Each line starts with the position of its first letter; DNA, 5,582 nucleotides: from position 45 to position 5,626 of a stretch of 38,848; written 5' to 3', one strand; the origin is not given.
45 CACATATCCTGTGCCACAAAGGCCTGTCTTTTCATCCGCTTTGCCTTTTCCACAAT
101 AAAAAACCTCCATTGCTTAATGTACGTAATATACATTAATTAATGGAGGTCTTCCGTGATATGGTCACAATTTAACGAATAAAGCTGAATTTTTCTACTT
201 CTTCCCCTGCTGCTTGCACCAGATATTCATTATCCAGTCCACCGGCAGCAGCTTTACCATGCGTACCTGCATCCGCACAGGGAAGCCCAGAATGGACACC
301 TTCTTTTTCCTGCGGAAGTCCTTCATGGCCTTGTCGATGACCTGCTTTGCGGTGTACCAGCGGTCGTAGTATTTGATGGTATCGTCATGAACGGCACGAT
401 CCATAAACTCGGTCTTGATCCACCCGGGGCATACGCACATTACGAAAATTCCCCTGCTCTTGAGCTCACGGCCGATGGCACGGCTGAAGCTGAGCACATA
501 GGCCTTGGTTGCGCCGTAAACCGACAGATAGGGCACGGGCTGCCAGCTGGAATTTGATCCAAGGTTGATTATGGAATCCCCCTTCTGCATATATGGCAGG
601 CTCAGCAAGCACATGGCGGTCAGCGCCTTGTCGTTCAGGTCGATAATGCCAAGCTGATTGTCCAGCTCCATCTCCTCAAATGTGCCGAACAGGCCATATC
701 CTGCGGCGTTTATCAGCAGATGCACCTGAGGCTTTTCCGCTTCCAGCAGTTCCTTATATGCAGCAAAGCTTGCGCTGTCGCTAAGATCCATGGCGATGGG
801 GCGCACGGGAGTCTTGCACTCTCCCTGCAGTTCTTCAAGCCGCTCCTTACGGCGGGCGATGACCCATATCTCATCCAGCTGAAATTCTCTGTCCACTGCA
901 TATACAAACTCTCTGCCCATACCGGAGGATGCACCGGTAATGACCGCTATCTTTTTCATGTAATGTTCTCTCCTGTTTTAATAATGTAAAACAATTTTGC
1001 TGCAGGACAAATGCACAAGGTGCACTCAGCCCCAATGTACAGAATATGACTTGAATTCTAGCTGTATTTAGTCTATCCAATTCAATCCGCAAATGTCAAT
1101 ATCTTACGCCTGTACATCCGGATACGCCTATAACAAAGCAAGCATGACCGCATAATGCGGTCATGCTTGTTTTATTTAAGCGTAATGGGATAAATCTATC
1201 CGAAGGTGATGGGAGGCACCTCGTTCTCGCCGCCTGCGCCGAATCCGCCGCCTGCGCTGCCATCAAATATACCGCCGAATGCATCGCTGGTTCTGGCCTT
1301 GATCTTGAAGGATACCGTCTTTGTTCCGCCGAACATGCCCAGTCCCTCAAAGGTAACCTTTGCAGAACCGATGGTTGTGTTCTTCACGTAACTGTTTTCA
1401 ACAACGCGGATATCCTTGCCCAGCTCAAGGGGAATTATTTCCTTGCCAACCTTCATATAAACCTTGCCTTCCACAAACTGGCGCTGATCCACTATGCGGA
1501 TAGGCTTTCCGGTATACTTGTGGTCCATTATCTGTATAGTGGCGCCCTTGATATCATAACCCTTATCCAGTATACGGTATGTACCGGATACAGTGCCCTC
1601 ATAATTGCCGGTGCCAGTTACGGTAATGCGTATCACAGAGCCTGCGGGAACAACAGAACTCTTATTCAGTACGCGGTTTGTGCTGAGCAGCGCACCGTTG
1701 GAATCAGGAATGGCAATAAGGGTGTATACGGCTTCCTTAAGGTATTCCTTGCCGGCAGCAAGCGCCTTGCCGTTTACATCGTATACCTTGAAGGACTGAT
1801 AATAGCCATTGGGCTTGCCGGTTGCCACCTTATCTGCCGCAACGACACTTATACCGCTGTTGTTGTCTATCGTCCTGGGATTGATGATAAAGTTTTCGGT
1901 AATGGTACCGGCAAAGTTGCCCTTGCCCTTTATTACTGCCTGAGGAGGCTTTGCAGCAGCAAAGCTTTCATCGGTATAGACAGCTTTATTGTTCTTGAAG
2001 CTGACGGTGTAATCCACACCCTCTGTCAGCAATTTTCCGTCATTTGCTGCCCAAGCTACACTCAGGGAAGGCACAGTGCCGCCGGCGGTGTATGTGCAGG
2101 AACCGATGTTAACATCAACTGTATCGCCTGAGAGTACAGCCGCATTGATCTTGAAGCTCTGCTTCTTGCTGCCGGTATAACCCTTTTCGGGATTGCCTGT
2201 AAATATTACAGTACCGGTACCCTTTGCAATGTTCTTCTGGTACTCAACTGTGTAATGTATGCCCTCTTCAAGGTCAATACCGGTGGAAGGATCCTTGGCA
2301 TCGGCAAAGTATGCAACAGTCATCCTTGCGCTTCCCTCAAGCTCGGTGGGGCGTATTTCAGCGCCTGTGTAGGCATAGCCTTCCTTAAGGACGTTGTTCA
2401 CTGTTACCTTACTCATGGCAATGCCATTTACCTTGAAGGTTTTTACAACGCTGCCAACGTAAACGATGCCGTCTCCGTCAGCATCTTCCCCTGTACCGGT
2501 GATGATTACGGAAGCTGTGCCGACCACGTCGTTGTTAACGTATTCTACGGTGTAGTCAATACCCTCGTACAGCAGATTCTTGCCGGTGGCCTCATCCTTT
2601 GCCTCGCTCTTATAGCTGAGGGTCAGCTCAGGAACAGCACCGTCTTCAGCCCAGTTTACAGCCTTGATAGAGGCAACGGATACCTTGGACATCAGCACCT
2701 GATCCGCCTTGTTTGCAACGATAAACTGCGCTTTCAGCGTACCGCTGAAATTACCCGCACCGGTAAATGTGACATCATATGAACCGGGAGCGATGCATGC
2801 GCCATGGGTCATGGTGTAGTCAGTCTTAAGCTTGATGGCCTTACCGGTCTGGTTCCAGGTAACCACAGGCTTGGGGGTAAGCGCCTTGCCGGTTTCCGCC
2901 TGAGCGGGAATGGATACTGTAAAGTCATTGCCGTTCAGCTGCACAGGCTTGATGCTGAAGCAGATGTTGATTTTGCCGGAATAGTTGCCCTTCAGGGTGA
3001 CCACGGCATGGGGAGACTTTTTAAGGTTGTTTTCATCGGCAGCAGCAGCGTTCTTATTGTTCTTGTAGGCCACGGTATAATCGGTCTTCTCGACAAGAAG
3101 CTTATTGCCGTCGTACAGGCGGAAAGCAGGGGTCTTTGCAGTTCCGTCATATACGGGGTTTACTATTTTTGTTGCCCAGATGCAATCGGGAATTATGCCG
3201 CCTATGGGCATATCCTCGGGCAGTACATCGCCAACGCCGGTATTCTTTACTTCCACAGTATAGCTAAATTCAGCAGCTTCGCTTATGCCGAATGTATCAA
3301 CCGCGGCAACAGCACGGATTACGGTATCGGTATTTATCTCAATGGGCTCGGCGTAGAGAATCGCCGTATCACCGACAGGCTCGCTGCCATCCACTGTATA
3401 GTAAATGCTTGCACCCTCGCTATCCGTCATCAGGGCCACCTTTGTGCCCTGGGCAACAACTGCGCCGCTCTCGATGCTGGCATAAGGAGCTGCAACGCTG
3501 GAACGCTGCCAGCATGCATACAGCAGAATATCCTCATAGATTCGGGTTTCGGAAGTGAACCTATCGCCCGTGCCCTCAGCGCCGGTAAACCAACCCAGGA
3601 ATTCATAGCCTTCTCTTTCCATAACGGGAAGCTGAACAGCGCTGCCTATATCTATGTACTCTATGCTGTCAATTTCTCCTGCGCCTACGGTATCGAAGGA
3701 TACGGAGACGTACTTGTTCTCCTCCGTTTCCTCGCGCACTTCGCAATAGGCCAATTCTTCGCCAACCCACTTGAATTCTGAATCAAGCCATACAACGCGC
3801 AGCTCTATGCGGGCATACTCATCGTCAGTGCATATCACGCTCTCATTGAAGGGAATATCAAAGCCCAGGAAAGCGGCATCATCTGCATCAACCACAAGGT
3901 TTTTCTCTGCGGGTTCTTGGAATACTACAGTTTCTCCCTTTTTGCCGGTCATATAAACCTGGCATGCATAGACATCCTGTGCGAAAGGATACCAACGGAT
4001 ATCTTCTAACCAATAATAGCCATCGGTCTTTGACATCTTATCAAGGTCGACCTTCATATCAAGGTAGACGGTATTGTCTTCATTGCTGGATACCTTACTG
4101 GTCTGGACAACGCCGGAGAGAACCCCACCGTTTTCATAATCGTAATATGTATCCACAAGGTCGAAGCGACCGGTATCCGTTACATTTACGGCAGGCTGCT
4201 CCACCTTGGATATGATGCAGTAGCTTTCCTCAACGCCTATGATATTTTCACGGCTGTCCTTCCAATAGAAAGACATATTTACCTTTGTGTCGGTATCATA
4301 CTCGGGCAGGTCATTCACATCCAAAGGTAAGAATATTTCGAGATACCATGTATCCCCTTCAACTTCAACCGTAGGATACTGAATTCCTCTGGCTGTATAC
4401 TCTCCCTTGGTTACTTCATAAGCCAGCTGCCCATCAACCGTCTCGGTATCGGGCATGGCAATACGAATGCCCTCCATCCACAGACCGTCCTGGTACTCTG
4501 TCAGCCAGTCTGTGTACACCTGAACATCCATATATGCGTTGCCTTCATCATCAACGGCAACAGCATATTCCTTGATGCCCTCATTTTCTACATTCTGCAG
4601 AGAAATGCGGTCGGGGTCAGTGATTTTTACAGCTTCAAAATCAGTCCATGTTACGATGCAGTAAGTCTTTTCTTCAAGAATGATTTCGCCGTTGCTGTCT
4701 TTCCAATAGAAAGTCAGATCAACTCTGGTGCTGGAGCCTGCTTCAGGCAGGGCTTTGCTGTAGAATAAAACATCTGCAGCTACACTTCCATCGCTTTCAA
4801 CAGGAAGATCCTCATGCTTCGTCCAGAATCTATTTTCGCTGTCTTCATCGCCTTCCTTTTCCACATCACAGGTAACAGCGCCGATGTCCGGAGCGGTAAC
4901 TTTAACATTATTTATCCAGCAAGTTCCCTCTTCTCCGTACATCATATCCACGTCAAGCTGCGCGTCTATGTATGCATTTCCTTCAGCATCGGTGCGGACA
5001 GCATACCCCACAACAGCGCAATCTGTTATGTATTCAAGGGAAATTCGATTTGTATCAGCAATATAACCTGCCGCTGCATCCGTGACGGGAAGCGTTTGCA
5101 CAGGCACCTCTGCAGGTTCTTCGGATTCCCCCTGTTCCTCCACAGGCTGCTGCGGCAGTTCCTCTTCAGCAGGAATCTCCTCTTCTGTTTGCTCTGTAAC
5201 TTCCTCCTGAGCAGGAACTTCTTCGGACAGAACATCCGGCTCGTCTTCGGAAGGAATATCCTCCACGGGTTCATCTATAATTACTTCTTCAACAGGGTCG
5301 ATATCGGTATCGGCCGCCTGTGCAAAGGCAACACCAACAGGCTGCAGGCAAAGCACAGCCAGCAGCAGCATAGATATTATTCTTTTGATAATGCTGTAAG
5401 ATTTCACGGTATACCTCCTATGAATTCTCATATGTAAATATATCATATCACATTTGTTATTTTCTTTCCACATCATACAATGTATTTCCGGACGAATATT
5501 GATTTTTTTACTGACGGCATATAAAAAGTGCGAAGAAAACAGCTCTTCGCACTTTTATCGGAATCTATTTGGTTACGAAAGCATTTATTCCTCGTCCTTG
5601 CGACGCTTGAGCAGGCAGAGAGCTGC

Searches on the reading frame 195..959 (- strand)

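Call 67: search_protein_families(library=pfam, proteins=[window:195-959:-], max_evalue=0.0001)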
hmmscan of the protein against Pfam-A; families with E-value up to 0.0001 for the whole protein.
window:195-959:- (254 aa): 3 families
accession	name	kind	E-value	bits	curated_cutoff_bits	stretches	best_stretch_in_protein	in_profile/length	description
PF00106.31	adh_short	-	5.5e-34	117.8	26.6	1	3-190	1-191/195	short chain dehydrogenase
PF13561.12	adh_short_C2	-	5.8e-26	91.9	27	1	35-198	29-194/236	Enoyl-(Acyl carrier protein) reductase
PF08659.16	KR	-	1e-05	26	22.6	1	6-160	4-161/180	KR domain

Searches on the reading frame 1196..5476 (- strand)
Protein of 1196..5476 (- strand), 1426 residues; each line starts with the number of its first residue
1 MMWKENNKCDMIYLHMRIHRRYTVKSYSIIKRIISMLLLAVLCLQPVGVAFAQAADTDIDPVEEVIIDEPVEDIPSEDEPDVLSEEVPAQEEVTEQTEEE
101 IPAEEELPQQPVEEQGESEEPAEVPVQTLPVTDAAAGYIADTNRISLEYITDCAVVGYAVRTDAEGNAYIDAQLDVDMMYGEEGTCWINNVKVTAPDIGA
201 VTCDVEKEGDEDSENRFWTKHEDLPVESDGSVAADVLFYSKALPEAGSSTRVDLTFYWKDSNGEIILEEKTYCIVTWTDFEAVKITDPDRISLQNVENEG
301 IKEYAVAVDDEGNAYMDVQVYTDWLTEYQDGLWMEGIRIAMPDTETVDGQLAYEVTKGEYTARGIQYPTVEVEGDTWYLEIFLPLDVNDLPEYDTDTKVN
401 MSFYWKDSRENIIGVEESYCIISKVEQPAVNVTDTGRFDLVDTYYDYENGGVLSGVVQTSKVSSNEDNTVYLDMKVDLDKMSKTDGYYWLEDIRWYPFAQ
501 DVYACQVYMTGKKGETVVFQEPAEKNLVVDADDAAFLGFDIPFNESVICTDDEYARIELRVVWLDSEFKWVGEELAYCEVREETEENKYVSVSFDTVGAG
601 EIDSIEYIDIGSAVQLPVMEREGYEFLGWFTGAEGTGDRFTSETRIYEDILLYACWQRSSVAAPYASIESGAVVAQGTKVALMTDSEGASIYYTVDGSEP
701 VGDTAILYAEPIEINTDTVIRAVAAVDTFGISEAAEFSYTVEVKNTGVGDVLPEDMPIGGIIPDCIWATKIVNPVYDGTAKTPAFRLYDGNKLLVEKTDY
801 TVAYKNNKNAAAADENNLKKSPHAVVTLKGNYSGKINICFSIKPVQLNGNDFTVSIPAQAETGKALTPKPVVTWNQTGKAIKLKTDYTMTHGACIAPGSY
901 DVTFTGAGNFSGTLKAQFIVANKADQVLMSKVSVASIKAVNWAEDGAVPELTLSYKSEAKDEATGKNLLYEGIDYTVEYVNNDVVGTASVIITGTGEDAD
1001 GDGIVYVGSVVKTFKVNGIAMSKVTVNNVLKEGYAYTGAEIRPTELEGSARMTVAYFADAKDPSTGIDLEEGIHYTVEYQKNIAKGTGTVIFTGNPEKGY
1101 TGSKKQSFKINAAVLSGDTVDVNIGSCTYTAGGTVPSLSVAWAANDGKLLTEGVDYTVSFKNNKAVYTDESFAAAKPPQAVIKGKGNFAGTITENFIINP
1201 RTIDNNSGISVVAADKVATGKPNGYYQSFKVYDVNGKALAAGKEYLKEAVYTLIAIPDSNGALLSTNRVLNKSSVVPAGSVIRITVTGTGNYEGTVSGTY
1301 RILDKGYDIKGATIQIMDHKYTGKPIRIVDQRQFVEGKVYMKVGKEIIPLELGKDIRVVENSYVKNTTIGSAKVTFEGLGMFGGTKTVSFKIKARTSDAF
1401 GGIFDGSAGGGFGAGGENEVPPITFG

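Call 67: search_protein_families(library=pfam, proteins=[window:1196-5476:-], max_evalue=0.0001)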
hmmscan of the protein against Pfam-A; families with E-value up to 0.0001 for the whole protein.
window:1196-5476:- (1426 aa): 3 families
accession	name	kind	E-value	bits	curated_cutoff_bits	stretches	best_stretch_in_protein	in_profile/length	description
PF13290.12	CHB_HEX_C_1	-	6.5e-14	52.1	22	1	671-728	4-59/67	Chitobiase/beta-hexosaminidase C-terminal domain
PF13287.12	Fn3_assoc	-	2e-12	47.5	23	1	680-736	1-56/59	Fn3 associated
PF09479.16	Flg_new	-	5.1e-09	36.5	27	1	592-654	3-64/65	Listeria-Bacteroides repeat domain (List_Bact_rpt)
